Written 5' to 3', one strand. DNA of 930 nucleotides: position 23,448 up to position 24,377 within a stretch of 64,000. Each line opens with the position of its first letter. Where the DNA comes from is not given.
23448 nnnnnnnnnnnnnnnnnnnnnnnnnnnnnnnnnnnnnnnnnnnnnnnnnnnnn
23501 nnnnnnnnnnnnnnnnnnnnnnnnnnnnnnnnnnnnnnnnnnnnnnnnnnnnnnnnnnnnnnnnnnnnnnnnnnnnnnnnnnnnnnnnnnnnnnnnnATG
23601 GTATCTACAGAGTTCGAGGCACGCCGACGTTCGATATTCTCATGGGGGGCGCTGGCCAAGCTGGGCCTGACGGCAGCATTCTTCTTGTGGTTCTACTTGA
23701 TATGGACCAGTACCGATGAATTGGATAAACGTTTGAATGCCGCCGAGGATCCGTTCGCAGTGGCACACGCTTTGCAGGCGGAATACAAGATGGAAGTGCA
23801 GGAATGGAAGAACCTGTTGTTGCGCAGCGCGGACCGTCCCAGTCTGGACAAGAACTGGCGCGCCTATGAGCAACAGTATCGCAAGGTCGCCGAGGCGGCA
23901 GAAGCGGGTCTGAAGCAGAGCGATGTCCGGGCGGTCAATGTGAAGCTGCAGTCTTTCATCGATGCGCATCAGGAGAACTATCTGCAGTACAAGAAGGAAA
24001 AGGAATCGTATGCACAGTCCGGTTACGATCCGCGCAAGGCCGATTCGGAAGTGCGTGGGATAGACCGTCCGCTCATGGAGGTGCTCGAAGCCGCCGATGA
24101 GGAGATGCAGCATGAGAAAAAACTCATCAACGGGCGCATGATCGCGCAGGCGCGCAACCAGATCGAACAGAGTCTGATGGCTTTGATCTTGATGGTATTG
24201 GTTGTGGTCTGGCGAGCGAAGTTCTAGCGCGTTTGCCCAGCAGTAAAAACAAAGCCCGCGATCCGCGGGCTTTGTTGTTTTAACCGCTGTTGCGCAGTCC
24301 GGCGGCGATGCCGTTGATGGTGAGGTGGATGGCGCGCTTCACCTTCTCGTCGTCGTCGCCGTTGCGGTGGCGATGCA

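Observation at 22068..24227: ParA-like ATPase followed by two chemoreceptor sensor domains with no signalling tail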

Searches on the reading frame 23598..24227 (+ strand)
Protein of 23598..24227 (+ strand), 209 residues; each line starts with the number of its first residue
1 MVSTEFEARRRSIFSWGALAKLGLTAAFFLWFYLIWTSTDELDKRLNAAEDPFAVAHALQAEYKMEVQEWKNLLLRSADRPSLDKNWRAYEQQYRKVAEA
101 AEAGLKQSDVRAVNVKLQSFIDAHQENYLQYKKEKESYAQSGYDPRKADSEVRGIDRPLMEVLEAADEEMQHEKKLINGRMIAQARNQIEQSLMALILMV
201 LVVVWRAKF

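Call 5: search_protein_families(library=pfam, proteins=[window:23598-24227:+], max_evalue=1)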
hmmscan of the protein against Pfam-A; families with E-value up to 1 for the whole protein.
window:23598-24227:+ (209 aa): 2 families
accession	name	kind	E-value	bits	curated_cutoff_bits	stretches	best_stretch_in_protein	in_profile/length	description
PF11172.13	DUF2959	-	0.043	14.5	26.8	1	39-101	70-129/190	Protein of unknown function (DUF2959)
PF06727.17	DUF1207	-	0.15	11.5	22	1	58-127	252-320/342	Protein of unknown function (DUF1207)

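Call 6: search_protein_families(library=ncbifam, proteins=[window:23598-24227:+], max_evalue=1)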
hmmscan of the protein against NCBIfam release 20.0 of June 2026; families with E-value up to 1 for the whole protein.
window:23598-24227:+ (209 aa): 1 family
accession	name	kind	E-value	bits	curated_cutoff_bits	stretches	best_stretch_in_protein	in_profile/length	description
NF038277.1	accessory_MacP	equivalog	0.068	13.6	45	1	127-203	24-86/98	cell wall synthase accessory phosphoprotein MacP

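Call 8: find_homologous_proteins(query=window:23598-24227:+, max_evalue=0.001)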
Query window:23598-24227:+ (209 aa): 35 proteins with E <= 0.001 among 253 candidates.
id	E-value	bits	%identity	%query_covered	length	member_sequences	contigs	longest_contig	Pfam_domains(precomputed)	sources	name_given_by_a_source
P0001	1.5e-118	411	90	100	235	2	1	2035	-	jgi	jgi:hypothetical protein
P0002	7.2e-117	406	90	100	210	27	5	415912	-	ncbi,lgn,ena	ncbi:hypothetical protein [Sideroxyarcus sp. TK5]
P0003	7.9e-116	402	89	100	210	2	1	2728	-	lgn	-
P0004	1.2e-112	392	87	100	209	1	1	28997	-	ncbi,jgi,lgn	-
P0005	1.5e-112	392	84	100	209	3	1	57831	-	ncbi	ncbi:MAG: hypothetical protein ABII81_03430 [Pseudomonadota bacterium]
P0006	3.2e-110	384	82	100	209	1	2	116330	-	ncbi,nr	ncbi:MAG: hypothetical protein KKF58_02470 [Gammaproteobacteria bacterium]|nr:hypothetical protein [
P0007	1.0e-109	382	83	100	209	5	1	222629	-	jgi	jgi:hypothetical protein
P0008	4.5e-108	377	82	100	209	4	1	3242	-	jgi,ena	-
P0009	1.7e-104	365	79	100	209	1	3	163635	-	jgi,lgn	jgi:methyl-accepting chemotaxis protein-1 (serine sensor receptor)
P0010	3.0e-104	365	79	100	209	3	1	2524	-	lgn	-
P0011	7.7e-104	363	79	100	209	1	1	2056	-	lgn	-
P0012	1.0e-103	363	78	100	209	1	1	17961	-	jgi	jgi:hypothetical protein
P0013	6.5e-101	354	76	100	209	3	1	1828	-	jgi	-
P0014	1.2e-98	346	74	100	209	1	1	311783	-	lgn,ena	-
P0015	9.7e-97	340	75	100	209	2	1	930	-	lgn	-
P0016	5.9e-82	292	64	100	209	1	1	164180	-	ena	-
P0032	7.8e-48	181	45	93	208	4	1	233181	-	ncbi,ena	-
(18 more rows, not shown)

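Call 10: search_solved_structures(query=window:23598-24227:+, max_evalue=10, show_alignments=2)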
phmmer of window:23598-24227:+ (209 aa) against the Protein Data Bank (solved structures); distinct sequences matched with E-value up to 10: 0.

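Call 18: find_encoding_contigs(protein=P0032, flank=6000, max_places=3)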
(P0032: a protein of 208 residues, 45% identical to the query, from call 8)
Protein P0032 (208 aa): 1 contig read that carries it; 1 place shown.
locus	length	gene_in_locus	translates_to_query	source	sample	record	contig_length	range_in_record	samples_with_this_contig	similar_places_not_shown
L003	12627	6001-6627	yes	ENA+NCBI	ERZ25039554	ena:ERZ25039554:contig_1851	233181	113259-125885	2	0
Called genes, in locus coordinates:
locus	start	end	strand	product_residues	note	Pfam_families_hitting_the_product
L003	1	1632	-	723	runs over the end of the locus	PF18921:Cyanophycin_syn, PF01071:GARS_A (faint), PF02222:ATP-grasp (weak), PF02786:CPSase_L_D2, PF08443:RimK (faint), PF13549:ATP-grasp_5, PF08245:Mur_ligase_M (weak)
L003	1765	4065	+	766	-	PF00664:ABC_membrane, PF00005:ABC_tran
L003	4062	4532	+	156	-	PF08909:DUF1854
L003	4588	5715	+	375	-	PF20085:TGL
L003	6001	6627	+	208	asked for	-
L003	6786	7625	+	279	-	PF13228:DUF4037 (faint)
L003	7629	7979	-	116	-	-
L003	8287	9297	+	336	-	PF00246:Peptidase_M14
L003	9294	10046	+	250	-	PF00561:Abhydrolase_1, PF12146:Hydrolase_4, PF12697:Abhydrolase_6, PF06821:Ser_hydrolase (faint)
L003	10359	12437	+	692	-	PF11563:Protoglobin, PF00990:GGDEF, PF00563:EAL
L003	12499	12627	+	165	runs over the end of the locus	PF01814:Hemerythrin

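Call 20: find_encoding_contigs(protein=P0016, flank=6000, max_places=3)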
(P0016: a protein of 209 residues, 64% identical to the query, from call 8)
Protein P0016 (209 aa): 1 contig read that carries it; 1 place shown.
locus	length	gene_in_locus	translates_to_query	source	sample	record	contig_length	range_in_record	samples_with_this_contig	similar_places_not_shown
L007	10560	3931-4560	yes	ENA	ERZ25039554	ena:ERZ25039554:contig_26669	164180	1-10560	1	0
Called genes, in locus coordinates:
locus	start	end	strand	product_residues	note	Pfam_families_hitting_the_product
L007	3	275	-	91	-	?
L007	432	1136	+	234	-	PF04982:TM_HPP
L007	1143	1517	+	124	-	PF04247:SirB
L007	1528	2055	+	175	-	PF01814:Hemerythrin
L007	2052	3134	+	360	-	PF00070:Pyr_redox (faint), PF00890:FAD_binding_2 (faint), PF01266:DAO (faint), PF01494:FAD_binding_3 (weak), PF03486:HI0933_like, PF07992:Pyr_redox_2 (weak), PF13450:NAD_binding_8 (weak), PF22780:HI0933_like_1st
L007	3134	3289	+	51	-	PF03486:HI0933_like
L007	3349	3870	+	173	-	PF01292:Ni_hydr_CYTB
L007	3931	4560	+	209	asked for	-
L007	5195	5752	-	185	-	PF02600:DsbB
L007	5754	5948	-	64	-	PF04384:Fe-S_assembly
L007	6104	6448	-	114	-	PF00111:Fer2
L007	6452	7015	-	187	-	PF00012:HSP70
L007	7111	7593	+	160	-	PF10712:NAD-GH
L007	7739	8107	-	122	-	PF00012:HSP70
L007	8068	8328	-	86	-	PF00012:HSP70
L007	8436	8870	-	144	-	PF07743:HSCB_C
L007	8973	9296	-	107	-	PF01521:Fe-S_biosyn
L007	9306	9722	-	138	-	PF01592:NifU_N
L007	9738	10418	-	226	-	PF00266:Aminotran_5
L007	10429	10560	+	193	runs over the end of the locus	PF00313:CSD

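Call 21: find_encoding_contigs(protein=P0014, flank=6000, max_places=2)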
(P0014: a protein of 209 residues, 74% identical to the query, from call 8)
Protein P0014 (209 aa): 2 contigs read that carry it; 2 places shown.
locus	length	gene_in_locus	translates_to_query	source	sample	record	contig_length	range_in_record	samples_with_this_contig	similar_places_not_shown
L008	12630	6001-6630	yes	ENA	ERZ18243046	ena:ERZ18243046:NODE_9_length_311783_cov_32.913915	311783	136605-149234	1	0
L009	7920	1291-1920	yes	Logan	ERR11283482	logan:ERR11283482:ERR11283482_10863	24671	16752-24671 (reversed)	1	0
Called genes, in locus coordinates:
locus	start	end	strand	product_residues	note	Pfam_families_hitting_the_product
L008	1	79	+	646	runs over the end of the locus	PF13428:TPR_14 (faint)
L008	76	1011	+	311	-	PF17827:PrmC_N, PF03602:Cons_hypoth95, PF05175:MTS, PF06325:PrmA, PF08241:Methyltransf_11 (weak), PF08242:Methyltransf_12 (weak), PF13649:Methyltransf_25, PF13847:Methyltransf_31, +2 more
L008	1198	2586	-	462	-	PF00206:Lyase_1, PF14698:ASL_C2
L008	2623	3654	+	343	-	PF06580:His_kinase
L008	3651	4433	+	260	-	PF00072:Response_reg, PF04397:LytTR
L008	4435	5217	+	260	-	PF01656:CbiA, PF09140:MipZ (faint), PF10609:ParA (faint), PF13614:AAA_31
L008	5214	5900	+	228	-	-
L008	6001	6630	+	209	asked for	-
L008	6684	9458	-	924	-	PF00311:PEPcase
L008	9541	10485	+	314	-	PF01379:Porphobil_deam, PF03900:Porphobil_deamC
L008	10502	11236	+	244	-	PF02602:HEM4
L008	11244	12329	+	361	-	PF04375:HemX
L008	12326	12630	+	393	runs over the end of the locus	PF07219:HemY_N, PF07719:TPR_2 (faint), PF00515:TPR_1 (faint)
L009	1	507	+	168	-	?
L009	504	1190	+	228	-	-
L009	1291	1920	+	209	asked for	-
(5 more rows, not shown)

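Call 22: search_protein_representatives(alignment_id=A2)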
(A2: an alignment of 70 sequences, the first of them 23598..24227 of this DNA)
Query: 70 sequences, 221 profile positions. Proteins with E-value up to 0.001 (for the whole library): 2334; up to 1e-10: 1655; up to 1e-30: 23. The best 150 are listed.
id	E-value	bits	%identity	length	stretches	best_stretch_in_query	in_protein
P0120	1.7e-84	299.4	-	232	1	1-219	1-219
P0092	6.4e-82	291.0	-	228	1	4-217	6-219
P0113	1.7e-81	289.6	-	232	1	1-220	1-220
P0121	5.0e-72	258.6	-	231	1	1-218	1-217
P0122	2.6e-71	256.3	-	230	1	9-220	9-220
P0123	5.4e-63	229.1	-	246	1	12-218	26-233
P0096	3.7e-60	219.8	-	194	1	1-171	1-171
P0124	1.7e-58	214.4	-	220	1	6-187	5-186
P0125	8.3e-56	205.6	-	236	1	1-220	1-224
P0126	1.3e-49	185.3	-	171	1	64-216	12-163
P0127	9.1e-46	172.7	-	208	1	28-219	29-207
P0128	1.5e-45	172.0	-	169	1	1-133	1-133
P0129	1.0e-43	166.0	-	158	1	1-145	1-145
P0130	9.6e-43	162.9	-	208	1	10-220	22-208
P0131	1.0e-41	159.5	-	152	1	75-219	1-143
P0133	2.6e-36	141.8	-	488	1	17-215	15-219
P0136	1.6e-32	129.4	-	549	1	11-216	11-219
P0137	4.2e-31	124.8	-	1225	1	13-218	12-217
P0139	4.8e-31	124.6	-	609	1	13-215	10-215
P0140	1.3e-30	123.1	-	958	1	13-176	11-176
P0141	3.1e-30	122.0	-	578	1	10-214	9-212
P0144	2.2e-29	119.2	-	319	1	17-215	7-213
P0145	3.0e-29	118.7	-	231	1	13-218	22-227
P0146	3.1e-29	118.7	-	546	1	18-194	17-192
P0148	4.4e-29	118.2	-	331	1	15-214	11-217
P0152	1.2e-28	116.8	-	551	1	17-217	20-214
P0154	1.7e-28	116.3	-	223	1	14-215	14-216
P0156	2.9e-28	115.5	-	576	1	10-200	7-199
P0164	1.3e-27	113.4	-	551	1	11-218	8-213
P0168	1.8e-27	112.9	-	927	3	15-207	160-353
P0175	7.2e-27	111.0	-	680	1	17-219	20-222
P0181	1.3e-26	110.1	-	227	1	17-215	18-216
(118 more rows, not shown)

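Call 23: search_protein_families(library=pfam, proteins=[P0133, P0136, P0137, P0139, P0140, P0141, P0144, P0148, P0168, P0175], max_evalue=0.001)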
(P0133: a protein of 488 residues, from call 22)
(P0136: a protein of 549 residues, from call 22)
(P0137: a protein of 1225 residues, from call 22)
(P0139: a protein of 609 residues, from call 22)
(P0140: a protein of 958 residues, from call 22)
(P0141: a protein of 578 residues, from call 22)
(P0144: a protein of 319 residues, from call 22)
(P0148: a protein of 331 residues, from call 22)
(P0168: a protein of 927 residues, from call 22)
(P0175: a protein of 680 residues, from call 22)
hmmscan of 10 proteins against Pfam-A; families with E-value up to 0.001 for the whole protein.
P0133 (488 aa): 5 families
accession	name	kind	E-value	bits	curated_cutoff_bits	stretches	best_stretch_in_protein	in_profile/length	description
PF00989.32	PAS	-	5e-23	81.7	22.6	2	232-347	2-113/113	PAS fold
PF08448.16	PAS_4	-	4.4e-20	72.4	23.1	1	238-351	2-109/110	PAS fold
PF13426.13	PAS_9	-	1.5e-15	57.8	27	1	242-348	2-102/103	PAS domain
PF08447.18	PAS_3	-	4.4e-13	49.7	25.6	2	256-341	4-86/89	PAS fold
PF13188.13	PAS_8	-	1.5e-12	47.4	21.8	1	231-287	1-54/65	PAS domain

P0136 (549 aa): 3 families
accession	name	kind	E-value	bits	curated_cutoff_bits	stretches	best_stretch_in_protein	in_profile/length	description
PF00015.26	MCPsignal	-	3.2e-40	138.2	34.6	1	350-515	6-171/172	Methyl-accepting chemotaxis protein (MCP) signalling domain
PF00672.30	HAMP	-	9.1e-10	39.2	25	1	216-267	1-51/53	HAMP domain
PF06103.16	DUF948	-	0.00011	22.8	37.2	0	331-394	22-85/89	Bacterial protein of unknown function (DUF948)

P0137 (1225 aa): 9 families
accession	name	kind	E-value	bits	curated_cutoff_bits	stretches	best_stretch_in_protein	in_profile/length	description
PF00563.25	EAL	-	2.7e-72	243.4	31.3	1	977-1212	2-236/236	EAL domain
PF00990.26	GGDEF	-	2.7e-41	141.5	23.8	1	794-956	1-160/161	Diguanylate cyclase, GGDEF domain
PF13426.13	PAS_9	-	8.3e-41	138.9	27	3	680-781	2-102/103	PAS domain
PF00989.32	PAS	-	9.9e-35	119.4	22.6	3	234-347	4-113/113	PAS fold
PF08447.18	PAS_3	-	1.6e-29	102.5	25.6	2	386-469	3-87/89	PAS fold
PF08448.16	PAS_4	-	3.4e-25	88.8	23.1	1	237-351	1-109/110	PAS fold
PF13188.13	PAS_8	-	2.4e-14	53.1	21.8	1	232-288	2-55/65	PAS domain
PF01590.32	GAF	-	1.6e-08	35.6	22.4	1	509-653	4-133/133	GAF domain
PF12860.13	PAS_7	-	1.1e-05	25.9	27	0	239-351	3-111/115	PAS fold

P0139 (609 aa): 2 families
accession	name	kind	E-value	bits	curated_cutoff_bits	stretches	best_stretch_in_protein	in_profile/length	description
PF00015.26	MCPsignal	-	2e-25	90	34.6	1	416-562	14-160/172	Methyl-accepting chemotaxis protein (MCP) signalling domain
PF00672.30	HAMP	-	1.1e-06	29.3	25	1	216-265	2-49/53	HAMP domain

P0140 (958 aa): 9 families
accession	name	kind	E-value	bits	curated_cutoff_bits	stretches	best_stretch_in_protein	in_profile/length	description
PF13426.13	PAS_9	-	6.2e-45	152.1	27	3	674-775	3-103/103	PAS domain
PF00989.32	PAS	-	1.2e-41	141.7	22.6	3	231-346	2-113/113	PAS fold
PF00990.26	GGDEF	-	8.1e-40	136.7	23.8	1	787-949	1-160/161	Diguanylate cyclase, GGDEF domain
PF08448.16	PAS_4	-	1.1e-38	132.3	23.1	3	237-350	2-109/110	PAS fold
PF08447.18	PAS_3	-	6.8e-22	78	25.6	2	685-768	2-87/89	PAS fold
PF13188.13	PAS_8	-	8.9e-16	57.6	21.8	2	233-284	4-55/65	PAS domain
PF24820.1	Diguanyl_cycl_sensor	-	1.7e-09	38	28.1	1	370-456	5-97/109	Diguanylate cyclase-like sensor domain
PF01590.32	GAF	-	2.1e-08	35.2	22.4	1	502-646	4-133/133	GAF domain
PF12860.13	PAS_7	-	1.9e-06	28.4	27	0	241-351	6-112/115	PAS fold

P0141 (578 aa): 3 families
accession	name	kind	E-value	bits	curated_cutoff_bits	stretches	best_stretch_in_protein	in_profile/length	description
PF00015.26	MCPsignal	-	1.6e-37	129.5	34.6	1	372-530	14-172/172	Methyl-accepting chemotaxis protein (MCP) signalling domain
PF00672.30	HAMP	-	6.9e-09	36.3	25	1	216-266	2-50/53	HAMP domain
PF06009.19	Laminin_II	-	0.00027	21.4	33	0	436-526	2-92/138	Laminin Domain II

P0144 (319 aa): 0 families

P0148 (331 aa): 0 families

P0168 (927 aa): 8 families
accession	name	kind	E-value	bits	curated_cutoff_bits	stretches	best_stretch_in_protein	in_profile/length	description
PF00015.26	MCPsignal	-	2.9e-51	174.2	34.6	1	703-858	3-172/172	Methyl-accepting chemotaxis protein (MCP) signalling domain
PF00989.32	PAS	-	9.1e-17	61.5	22.6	1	24-111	17-106/113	PAS fold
PF08447.18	PAS_3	-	2.3e-13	50.6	25.6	1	31-109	2-83/89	PAS fold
PF18947.5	HAMP_2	-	5e-13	49.2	24.3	1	576-638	4-66/67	HAMP domain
PF13426.13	PAS_9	-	6.2e-12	46.1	27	1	20-105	6-87/103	PAS domain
PF00672.30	HAMP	-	1.1e-10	42.1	25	1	366-412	2-48/53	HAMP domain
PF08448.16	PAS_4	-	8.9e-10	39.2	23.1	1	436-547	1-109/110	PAS fold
PF13188.13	PAS_8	-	1.6e-06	28.2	21.8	0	436-482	7-55/65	PAS domain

P0175 (680 aa): 4 families
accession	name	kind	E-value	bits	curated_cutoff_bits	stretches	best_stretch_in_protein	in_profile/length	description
PF00015.26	MCPsignal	-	1e-30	107.3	34.6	1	333-492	4-170/172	Methyl-accepting chemotaxis protein (MCP) signalling domain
PF00672.30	HAMP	-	5.9e-12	46.2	25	1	217-267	2-52/53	HAMP domain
PF13682.11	CZB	-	1.2e-10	42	29.4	1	566-633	1-64/64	Chemoreceptor zinc-binding domain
PF10392.15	COG5_N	-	0.00025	21.7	31.2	0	444-507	66-129/132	Conserved oligomeric Golgi complex subunit 5, N-terminal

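Call 24: predict_structure(alignment_id=A2)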
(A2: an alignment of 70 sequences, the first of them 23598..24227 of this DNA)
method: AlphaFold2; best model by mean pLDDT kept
length: 209 residues; sequences in the alignment: 70
mean_pLDDT: 82.7   pTM: 0.63
mean pLDDT of the five models: 82.7, 82.0, 81.7, 79.9, 76.2
residues with pLDDT >= 90: 83; 70-90: 97; 50-70: 15; < 50: 14
segments of 3 or more residues with pLDDT < 50: 1-13
pLDDT, mean of each block of 10 residues (from residue 1): 40 56 80 81 71 79 94 94 96 95 84 90 94 93 89 88 90 85 84 83 71
secondary structure, 60 per line:
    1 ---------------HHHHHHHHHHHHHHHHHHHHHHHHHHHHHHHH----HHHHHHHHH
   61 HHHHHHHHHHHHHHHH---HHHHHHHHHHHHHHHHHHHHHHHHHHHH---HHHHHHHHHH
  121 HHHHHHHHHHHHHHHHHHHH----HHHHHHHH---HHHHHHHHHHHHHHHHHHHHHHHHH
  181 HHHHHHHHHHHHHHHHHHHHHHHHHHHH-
elements in order: H16-47 H52-76 H80-107 H111-140 H145-152 H156-208

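Call 29: fold_search(model_id=the predicted structure, library=pdb)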
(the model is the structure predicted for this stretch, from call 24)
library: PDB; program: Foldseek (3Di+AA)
matches with E <= 10: 604; with E <= 0.001: 0
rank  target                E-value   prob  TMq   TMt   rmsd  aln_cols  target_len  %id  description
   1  8bsa_B                1.4e-02  1.00  0.58  0.74   3.6       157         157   10  Vc1313-LBD bound to D-arginine (released 2023-06-07)
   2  4uos                  2.3e-02  0.98  0.32  0.35  10.3       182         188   14  Thermodynamic hyperstability in parametrically designed helical bundles (released 2014-11-05)
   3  8bsa_A                3.8e-02  1.00  0.60  0.76   3.4       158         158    9  Vc1313-LBD bound to D-arginine (released 2023-06-07)
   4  8bsb_A                4.0e-02  1.00  0.50  0.62   5.4       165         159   12  Vc1313-LBD bound to D-lysine (released 2023-06-07)
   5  4k0d_B                5.7e-02  1.00  0.49  0.68   4.4       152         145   14  Periplasmic sensor domain of sensor histidine kinase, Adeh_2942 (released 2013-06-12)
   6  7x8v_A                7.0e-02  0.84  0.26  0.29  12.2       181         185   10  Cooperative regulation of PBI1 and MAPKs controls WRKY45 transcription factor in rice immunity (released 2022-04-06)
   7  4z9h_A                7.7e-02  0.99  0.39  0.47   6.7       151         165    5  Asp-Tar from E. coli (released 2016-07-20)
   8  8bsb_B                8.1e-02  1.00  0.59  0.74   3.5       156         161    9  Vc1313-LBD bound to D-lysine (released 2023-06-07)
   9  4z9i_A                8.1e-02  0.99  0.40  0.48   6.6       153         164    6  Asp-TarS from E. coli (released 2016-07-20)
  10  7jh6_A                8.1e-02  0.57  0.22  0.25  12.9       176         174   15  De novo designed two-domain di-Zn(II) and porphyrin-binding protein (released 2020-12-09)
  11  4z9i_B                9.0e-02  0.97  0.39  0.47   7.1       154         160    4  Asp-TarS from E. coli (released 2016-07-20)
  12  5jef_A                1.2e-01  0.96  0.37  0.36   7.1       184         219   14  Fragment of nitrate/nitrite sensor histidine kinase NarQ (WT) in asymmetric holo state (released 2017-05-31)
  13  4z9j_A                1.4e-01  0.96  0.38  0.47   7.0       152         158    5  Apo-Tar from E. coli (released 2016-07-20)
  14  8gl3                  1.5e-01  0.63  0.26  0.28  14.8       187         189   16  De novo design of monomeric helical bundles for pH-controlled membrane lysis (released 2023-09-06)
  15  4z9h_B                1.6e-01  0.91  0.37  0.45   7.4       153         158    6  Asp-Tar from E. coli (released 2016-07-20)
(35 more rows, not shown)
